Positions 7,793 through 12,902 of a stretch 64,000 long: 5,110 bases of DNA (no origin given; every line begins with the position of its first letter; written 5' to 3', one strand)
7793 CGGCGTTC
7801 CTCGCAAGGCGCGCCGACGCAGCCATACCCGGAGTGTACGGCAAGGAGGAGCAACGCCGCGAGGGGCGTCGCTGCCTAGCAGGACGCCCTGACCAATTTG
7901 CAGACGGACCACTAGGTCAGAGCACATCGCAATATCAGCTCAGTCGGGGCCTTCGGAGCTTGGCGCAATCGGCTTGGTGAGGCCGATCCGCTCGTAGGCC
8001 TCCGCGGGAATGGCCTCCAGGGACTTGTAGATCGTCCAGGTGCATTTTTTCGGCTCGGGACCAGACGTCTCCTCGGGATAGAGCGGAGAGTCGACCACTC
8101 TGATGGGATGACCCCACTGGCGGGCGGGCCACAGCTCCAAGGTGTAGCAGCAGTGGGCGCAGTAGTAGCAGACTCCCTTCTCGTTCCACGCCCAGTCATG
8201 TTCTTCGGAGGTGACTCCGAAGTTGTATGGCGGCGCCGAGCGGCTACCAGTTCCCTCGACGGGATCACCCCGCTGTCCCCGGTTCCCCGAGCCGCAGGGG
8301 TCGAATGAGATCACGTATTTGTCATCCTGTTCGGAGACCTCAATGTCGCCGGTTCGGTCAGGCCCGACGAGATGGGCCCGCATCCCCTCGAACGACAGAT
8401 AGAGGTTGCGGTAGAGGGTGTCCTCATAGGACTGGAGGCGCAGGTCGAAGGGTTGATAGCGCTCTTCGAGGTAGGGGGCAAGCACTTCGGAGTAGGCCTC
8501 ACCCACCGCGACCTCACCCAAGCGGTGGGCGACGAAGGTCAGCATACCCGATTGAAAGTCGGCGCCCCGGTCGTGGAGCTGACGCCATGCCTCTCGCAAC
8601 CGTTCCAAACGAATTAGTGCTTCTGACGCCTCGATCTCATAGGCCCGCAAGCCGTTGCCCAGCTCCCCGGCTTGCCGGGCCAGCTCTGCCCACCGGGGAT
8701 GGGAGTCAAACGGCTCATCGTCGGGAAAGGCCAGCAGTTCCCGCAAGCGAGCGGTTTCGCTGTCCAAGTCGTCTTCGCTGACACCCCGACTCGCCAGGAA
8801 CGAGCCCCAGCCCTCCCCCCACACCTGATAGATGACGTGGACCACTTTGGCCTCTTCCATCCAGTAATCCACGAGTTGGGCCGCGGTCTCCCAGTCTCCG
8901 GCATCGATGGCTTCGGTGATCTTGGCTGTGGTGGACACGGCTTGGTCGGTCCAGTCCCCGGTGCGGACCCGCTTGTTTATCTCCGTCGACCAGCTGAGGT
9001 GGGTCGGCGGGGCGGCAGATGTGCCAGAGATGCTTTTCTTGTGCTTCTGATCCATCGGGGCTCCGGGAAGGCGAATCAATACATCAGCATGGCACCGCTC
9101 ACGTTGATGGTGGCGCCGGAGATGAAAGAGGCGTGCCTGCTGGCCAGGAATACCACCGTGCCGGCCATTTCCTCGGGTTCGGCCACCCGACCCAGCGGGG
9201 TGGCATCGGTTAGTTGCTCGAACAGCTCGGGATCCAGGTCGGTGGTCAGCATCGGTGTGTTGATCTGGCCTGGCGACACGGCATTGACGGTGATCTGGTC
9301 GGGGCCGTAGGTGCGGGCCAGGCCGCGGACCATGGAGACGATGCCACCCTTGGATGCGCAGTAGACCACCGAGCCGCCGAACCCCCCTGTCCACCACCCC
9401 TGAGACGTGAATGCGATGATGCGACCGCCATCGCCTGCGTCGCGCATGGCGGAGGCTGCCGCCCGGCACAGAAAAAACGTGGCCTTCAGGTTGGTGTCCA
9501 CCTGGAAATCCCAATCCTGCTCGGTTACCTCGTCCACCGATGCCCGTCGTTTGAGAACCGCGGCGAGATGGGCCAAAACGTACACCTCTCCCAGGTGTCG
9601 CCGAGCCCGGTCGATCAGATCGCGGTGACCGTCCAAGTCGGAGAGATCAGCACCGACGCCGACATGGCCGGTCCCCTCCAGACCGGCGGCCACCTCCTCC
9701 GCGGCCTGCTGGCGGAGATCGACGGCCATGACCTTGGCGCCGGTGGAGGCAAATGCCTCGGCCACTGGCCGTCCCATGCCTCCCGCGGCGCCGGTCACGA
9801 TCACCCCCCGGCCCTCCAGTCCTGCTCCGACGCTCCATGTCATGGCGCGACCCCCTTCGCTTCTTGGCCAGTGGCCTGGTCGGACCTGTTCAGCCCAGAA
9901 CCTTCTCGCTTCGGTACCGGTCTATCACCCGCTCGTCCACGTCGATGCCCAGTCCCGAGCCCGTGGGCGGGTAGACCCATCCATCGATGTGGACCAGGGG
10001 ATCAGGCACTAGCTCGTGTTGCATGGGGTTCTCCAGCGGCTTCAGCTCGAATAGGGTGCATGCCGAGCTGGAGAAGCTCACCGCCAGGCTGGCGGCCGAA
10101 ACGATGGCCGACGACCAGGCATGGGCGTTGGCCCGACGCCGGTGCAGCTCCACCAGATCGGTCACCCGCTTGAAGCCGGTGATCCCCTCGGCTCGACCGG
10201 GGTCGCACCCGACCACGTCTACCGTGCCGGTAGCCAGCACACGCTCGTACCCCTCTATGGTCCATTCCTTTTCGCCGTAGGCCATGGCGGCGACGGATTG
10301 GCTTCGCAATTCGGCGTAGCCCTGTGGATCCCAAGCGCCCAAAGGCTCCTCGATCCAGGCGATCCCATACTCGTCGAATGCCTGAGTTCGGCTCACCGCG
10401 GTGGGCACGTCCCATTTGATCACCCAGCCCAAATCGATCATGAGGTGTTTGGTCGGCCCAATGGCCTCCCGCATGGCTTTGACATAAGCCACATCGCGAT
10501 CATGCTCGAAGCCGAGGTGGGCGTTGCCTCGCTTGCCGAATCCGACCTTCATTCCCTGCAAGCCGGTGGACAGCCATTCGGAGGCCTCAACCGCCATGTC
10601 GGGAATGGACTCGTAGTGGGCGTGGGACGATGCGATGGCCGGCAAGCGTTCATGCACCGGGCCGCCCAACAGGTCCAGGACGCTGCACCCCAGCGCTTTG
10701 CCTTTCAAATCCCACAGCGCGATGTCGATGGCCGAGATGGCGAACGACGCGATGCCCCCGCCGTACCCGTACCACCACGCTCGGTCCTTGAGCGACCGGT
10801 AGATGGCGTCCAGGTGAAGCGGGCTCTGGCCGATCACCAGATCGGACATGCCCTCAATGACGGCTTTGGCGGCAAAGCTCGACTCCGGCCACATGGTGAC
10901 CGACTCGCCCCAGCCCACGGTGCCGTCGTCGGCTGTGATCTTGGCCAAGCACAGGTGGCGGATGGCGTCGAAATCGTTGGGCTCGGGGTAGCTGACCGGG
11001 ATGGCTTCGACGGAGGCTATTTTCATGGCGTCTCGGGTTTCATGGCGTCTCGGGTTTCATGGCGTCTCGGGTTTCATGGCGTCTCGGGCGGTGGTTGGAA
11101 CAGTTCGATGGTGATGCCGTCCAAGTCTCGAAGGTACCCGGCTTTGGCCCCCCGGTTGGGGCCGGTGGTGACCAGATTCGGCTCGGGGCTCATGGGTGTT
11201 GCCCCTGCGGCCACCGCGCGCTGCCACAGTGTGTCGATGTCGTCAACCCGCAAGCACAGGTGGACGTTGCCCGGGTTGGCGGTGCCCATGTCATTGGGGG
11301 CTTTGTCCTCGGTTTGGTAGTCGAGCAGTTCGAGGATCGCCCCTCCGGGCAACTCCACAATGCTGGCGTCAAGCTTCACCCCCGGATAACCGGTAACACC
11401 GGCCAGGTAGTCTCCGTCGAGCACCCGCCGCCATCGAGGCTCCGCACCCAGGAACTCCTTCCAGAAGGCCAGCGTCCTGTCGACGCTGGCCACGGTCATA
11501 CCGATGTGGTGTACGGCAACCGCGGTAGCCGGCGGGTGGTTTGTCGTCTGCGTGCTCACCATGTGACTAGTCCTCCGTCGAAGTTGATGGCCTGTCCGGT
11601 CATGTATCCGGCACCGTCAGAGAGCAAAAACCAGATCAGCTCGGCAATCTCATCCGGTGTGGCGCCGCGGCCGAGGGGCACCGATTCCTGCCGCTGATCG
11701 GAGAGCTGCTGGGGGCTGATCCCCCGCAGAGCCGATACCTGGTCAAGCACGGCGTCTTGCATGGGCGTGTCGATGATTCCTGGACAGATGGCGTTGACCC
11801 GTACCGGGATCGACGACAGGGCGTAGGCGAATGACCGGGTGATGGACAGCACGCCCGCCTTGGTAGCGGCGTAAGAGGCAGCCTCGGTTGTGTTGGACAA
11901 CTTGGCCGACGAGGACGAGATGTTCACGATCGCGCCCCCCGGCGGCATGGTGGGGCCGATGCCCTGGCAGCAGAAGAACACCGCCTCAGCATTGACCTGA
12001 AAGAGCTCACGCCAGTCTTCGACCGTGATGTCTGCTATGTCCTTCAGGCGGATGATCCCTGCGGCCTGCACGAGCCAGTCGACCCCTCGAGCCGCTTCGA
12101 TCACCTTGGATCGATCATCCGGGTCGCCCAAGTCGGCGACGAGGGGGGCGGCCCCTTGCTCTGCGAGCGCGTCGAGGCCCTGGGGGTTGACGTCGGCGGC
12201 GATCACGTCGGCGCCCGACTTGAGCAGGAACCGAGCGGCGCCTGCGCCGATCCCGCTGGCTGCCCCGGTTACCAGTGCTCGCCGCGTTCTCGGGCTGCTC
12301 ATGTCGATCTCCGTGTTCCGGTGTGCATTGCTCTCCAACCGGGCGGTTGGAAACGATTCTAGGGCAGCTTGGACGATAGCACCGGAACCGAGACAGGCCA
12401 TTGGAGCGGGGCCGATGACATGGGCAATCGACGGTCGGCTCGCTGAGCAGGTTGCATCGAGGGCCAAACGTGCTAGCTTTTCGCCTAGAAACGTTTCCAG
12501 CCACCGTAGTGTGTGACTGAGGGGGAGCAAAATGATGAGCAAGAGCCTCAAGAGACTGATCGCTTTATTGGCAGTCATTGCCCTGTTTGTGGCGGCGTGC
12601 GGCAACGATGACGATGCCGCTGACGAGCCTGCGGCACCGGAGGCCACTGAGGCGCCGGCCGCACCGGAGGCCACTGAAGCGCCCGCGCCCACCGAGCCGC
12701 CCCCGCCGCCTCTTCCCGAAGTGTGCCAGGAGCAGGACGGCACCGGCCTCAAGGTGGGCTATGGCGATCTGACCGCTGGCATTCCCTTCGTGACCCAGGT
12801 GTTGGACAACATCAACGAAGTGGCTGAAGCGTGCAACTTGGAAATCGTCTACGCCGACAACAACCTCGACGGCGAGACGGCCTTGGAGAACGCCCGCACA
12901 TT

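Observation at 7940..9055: Unassigned 371-aa cysteine-rich protein (paralog A) as the last gene of an operator-controlled dehydratase operon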

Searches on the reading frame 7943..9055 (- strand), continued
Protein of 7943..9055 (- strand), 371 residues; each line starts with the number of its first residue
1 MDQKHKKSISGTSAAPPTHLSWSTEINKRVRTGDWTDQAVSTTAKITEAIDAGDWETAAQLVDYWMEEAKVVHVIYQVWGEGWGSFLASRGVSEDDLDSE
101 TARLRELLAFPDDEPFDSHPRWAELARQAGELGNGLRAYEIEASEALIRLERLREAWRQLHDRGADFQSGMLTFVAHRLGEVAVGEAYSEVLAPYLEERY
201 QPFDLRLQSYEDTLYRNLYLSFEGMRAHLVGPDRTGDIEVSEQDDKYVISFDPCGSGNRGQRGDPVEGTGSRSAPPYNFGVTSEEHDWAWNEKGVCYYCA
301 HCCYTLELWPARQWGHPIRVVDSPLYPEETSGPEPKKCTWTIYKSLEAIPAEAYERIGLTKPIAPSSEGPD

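Call 92: search_protein_families(library=ncbifam, proteins=[L121:654-1793:+, L121:1778-2764:+, L121:2760-3962:+, L121:3904-5148:+, L121:5147-6427:+, L121:8701-10014:+], max_evalue=1e-10)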
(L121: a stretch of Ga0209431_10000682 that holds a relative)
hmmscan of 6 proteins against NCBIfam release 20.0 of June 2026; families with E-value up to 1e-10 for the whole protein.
L121:654-1793:+ (380 aa): 3 families
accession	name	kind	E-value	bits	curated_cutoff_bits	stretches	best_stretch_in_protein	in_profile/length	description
TIGR03182.1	PDH_E1_alph_y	equivalog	4.9e-98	327.9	393.85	1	51-362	4-315/315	pyruvate dehydrogenase (acetyl-transferring) E1 component subunit alpha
TIGR03181.1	PDH_E1_alph_x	equivalog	1.5e-77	260.8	411.35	1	39-363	14-329/341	pyruvate dehydrogenase (acetyl-transferring) E1 component subunit alpha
NF004559.0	PRK05899.2-5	equivalog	6e-15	54.5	488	1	159-277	128-244/627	transketolase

L121:1778-2764:+ (329 aa): 7 families
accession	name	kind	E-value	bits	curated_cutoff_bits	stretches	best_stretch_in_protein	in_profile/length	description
NF006667.0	PRK09212.1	subfamily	2e-108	362.2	321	1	5-328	3-324/327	pyruvate dehydrogenase complex E1 component subunit beta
NF008854.0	PRK11892.1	equivalog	4.2e-108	362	454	1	9-327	145-462/464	pyruvate dehydrogenase complex E1 component subunit beta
TIGR00204.1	dxs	equivalog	8.2e-20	70.9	465.95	1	47-282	346-571/616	1-deoxy-D-xylulose-5-phosphate synthase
NF004559.0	PRK05899.2-5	equivalog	1.3e-16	60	488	1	57-283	363-581/627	transketolase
NF008968.0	PRK12315.1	subfamily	5.9e-16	57.8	510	1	55-277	322-534/582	1-deoxy-D-xylulose-5-phosphate synthase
NF003933.0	PRK05444.2-2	equivalog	5.3e-15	55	395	1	50-284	332-561/606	1-deoxy-D-xylulose-5-phosphate synthase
NF004556.0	PRK05899.2-2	equivalog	6.6e-11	41.2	575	1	144-285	453-598/639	transketolase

L121:2760-3962:+ (401 aa): 21 families
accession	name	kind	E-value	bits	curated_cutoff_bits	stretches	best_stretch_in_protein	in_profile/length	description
NF042972.1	AcrlCoAredClosAcrC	equivalog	3.3e-122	407.8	640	1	21-398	1-375/378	acryloyl-CoA reductase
NF045552.1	GlutCoADH_Des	equivalog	5.8e-87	292.4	470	1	21-397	1-377/387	glutaryl-CoA dehydrogenase Acd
NF058590.1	AcCoDHFadEBacil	equivalog_domain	4.4e-85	286.4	600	1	24-398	20-409/586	acyl-CoA dehydrogenase FadE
NF042439.1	SulpropCoADesulf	equivalog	1.9e-78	263.9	600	1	33-398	1-369/379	3-sulfinopropanoyl-CoA desulfinase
NF043006.1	CyhCrbnylCoADH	equivalog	4.5e-76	256.3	650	1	25-398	4-374/380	cyclohexane-1-carbonyl-CoA dehydrogenase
NF008997.0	PRK12341.1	equivalog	1.4e-73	248.2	537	1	21-398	1-375/382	acyl-CoA dehydrogenase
NF045652.1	ProlPCPDhRedW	equivalog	4.9e-70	236.2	650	1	28-400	3-374/376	L-prolyl-[peptidyl-carrier protein] dehydrogenase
TIGR03207.1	cyc_hxne_CoA_dh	equivalog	2.8e-68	230.3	575.35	1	26-397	2-369/372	cyclohexanecarboxyl-CoA dehydrogenase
NF053553.1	prodigi_MBC_PigA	equivalog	3.8e-66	223.8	500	1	21-400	1-380/381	prodigiosin MBC biosynthesis dehydrogenase PigA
NF002885.1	PRK03354.1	equivalog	5e-62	210.1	540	1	21-397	1-371/378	crotonobetainyl-CoA dehydrogenase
NF052270.1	Staph_DH_FadE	equivalog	5.2e-50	170.3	600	1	27-399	23-393/400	acyl-CoA dehydrogenase FadE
NF007000.1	PRK09463.1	subfamily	1.9e-36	125.7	600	1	53-394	70-429/726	acyl-CoA dehydrogenase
NF009586.0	PRK13026.1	subfamily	1e-32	113.3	608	1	53-386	105-456/777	acyl-CoA dehydrogenase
NF050027.1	acylCoADhIpdE2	equivalog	9.1e-31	107.5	450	1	255-379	171-290/311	acyl-CoA dehydrogenase IpdE2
NF049984.1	Rv1679_FadE16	equivalog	1.6e-30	106.6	600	1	47-389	15-355/371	Rv1679 family acyl-CoA dehydrogenase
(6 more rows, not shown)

L121:3904-5148:+ (415 aa): 7 families
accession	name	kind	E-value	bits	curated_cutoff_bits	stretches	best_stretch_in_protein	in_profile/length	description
NF003809.0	PRK05398.1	subfamily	3.7e-66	223.4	442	1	28-415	5-416/416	formyl-CoA transferase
NF052585.1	SucGlutTfsCaiB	equivalog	1.9e-65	221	750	1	28-397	8-386/394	succinate--glutarate CoA-transferase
NF041294.1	Scnl_mescCoAtase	equivalog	1.3e-63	215.5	700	1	28-396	4-380/381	succinyl-CoA:mesaconate CoA-transferase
TIGR03253.1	oxalate_frc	equivalog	1.1e-62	212.1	504.2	2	28-233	4-209/416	formyl-CoA transferase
NF008511.0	PRK11430.1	equivalog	1.6e-56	192.1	522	1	29-386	11-365/381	CoA:oxalate CoA-transferase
NF002914.1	PRK03525.1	equivalog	5.7e-31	107.8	413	1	28-415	10-397/400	L-carnitine CoA-transferase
TIGR04253.1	mesacon_CoA_iso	equivalog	6.4e-22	78.1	725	1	27-415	2-400/403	2-methylfumaryl-CoA isomerase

L121:5147-6427:+ (427 aa): 11 families
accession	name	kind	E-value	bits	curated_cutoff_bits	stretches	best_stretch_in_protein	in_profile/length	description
NF004309.0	PRK05704.1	equivalog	3e-88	296.9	449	1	12-419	1-402/408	2-oxoglutarate dehydrogenase complex dihydrolipoyllysine-residue succinyltransferase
NF008814.0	PRK11854.1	equivalog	2.5e-87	293.8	722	1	11-417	205-631/637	pyruvate dehydrogenase complex dihydrolipoyllysine-residue acetyltransferase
TIGR01347.1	sucB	equivalog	3.7e-83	280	378.65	1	15-419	2-398/404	dihydrolipoyllysine-residue succinyltransferase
TIGR01349.1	PDHac_trf_mito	equivalog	1.3e-82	278.3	445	1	15-419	1-433/437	pyruvate dehydrogenase complex dihydrolipoamide acetyltransferase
TIGR01348.1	PDHac_trf_long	equivalog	2.8e-77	260.6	552.1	1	10-418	152-582/587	dihydrolipoyllysine-residue acetyltransferase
TIGR02927.1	SucB_Actino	equivalog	4.3e-77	260.2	423.45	2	120-416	258-569/579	2-oxoglutarate dehydrogenase, E2 component, dihydrolipoamide succinyltransferase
NF008815.0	PRK11857.1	equivalog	3e-53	181.3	378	1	129-421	4-305/308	dihydrolipoamide acetyltransferase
NF011416.0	PRK14843.1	equivalog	4.8e-52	177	429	1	127-418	47-342/347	dihydrolipoamide acetyltransferase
NF011457.0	PRK14875.1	equivalog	1.1e-24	87.1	307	1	12-170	2-128/372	acetoin dehydrogenase dihydrolipoyllysine-residue acetyltransferase subunit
NF008907.0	PRK12270.1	equivalog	1.5e-23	82.6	878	1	155-422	119-368/1241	multifunctional oxoglutarate decarboxylase/oxoglutarate dehydrogenase thiamine pyrophosphate-binding subunit/dihydrolipoyllysine-residue suc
NF008854.0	PRK11892.1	equivalog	1.3e-17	63.7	454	1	12-115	1-106/464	pyruvate dehydrogenase complex E1 component subunit beta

L121:8701-10014:+ (438 aa): 0 families

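Call 96: search_protein_families(library=ncbifam, proteins=[L073:5503-6546:+], max_evalue=1e-20)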
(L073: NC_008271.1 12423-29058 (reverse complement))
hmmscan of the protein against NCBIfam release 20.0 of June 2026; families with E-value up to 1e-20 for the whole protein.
L073:5503-6546:+ (347 aa): 15 families
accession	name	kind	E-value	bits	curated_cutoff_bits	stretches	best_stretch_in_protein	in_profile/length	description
NF003808.0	PRK05396.1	equivalog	8.5e-54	182.7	380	1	12-342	13-334/341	L-threonine 3-dehydrogenase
TIGR00692.1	tdh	equivalog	1.1e-53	182.5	458.35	1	12-334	11-326/340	L-threonine 3-dehydrogenase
NF041097.1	keto_inos_dh_IolM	equivalog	4.6e-50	170.4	450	1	4-340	33-381/389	scyllo-inosose 3-dehydrogenase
NF007489.0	PRK10083.1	equivalog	4.5e-45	154.1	376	1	1-334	1-321/339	Zn-dependent oxidoreductase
NF007375.0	PRK09880.1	equivalog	6.8e-38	130.3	469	1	25-341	28-335/344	L-idonate 5-dehydrogenase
NF006940.0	PRK09422.1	equivalog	1.8e-36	125.8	344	1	1-301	1-287/338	alcohol dehydrogenase AdhP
NF010344.0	PRK13771.1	subfamily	1.1e-33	116.7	349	1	1-338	1-322/334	putative alcohol dehydrogenase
TIGR03451.1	mycoS_dep_FDH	equivalog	7.2e-30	104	512.9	1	11-337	13-347/358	S-(hydroxymethyl)mycothiol dehydrogenase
TIGR03366.1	HpnZ_proposed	hypoth_equivalog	1e-27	97.2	328.1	1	24-274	5-253/315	putative phosphonate catabolism associated alcohol dehydrogenase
NF041172.1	AcrlCoa_red_Thmprot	equivalog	1.4e-27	96.6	500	1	1-338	1-323/334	acryloyl-CoA reductase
NF007642.0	PRK10309.1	equivalog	1.5e-27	96.7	550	1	1-297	1-286/347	galactitol-1-phosphate 5-dehydrogenase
TIGR03989.1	Rxyl_3153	subfamily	1.6e-25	90.2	440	0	3-104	4-106/370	NDMA-dependent alcohol dehydrogenase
TIGR02824.1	quinone_pig3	subfamily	1.6e-22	79.9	296.8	0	116-296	91-261/325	putative NAD(P)H quinone oxidoreductase, PIG3 family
TIGR02822.1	adh_fam_2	subfamily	2.9e-22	79.2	283.5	1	10-219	13-217/329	zinc-binding alcohol dehydrogenase family protein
TIGR03201.1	dearomat_had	equivalog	5.9e-22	78.2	338.65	1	14-337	13-337/349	6-hydroxycyclohex-1-ene-1-carbonyl-CoA dehydrogenase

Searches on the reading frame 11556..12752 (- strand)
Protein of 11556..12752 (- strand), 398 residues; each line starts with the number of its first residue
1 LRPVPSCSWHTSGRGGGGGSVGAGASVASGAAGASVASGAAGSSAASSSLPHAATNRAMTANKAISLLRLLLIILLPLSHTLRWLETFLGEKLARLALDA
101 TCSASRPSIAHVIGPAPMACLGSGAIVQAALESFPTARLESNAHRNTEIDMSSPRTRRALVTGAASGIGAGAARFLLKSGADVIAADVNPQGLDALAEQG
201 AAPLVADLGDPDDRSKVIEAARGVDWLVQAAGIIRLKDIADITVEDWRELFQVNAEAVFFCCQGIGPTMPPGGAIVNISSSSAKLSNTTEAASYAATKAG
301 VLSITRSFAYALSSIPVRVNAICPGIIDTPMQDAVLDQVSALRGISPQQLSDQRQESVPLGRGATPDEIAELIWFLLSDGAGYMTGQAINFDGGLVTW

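Call 11: search_protein_families(library=pfam, proteins=[window:11556-12752:-], max_evalue=0.001)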
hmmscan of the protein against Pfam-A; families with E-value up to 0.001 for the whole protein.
window:11556-12752:- (398 aa): 6 families
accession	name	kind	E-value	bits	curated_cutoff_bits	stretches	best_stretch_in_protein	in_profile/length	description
PF13561.12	adh_short_C2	-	3.8e-53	180.9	27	1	163-395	1-235/236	Enoyl-(Acyl carrier protein) reductase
PF00106.31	adh_short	-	1.1e-40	139.7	26.6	1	159-336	3-191/195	short chain dehydrogenase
PF23441.1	SDR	-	5.4e-08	33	27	1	221-395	88-255/258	SDR-like rossmann domain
PF08659.16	KR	-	6.4e-06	26.6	22.6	1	160-298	4-153/180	KR domain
PF00107.32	ADH_zinc_N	-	0.00018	21.9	31.8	1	167-232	1-67/129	Zinc-binding dehydrogenase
PF01370.27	Epimerase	-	0.00031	20.7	20.9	1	159-235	1-76/240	NAD dependent epimerase/dehydratase family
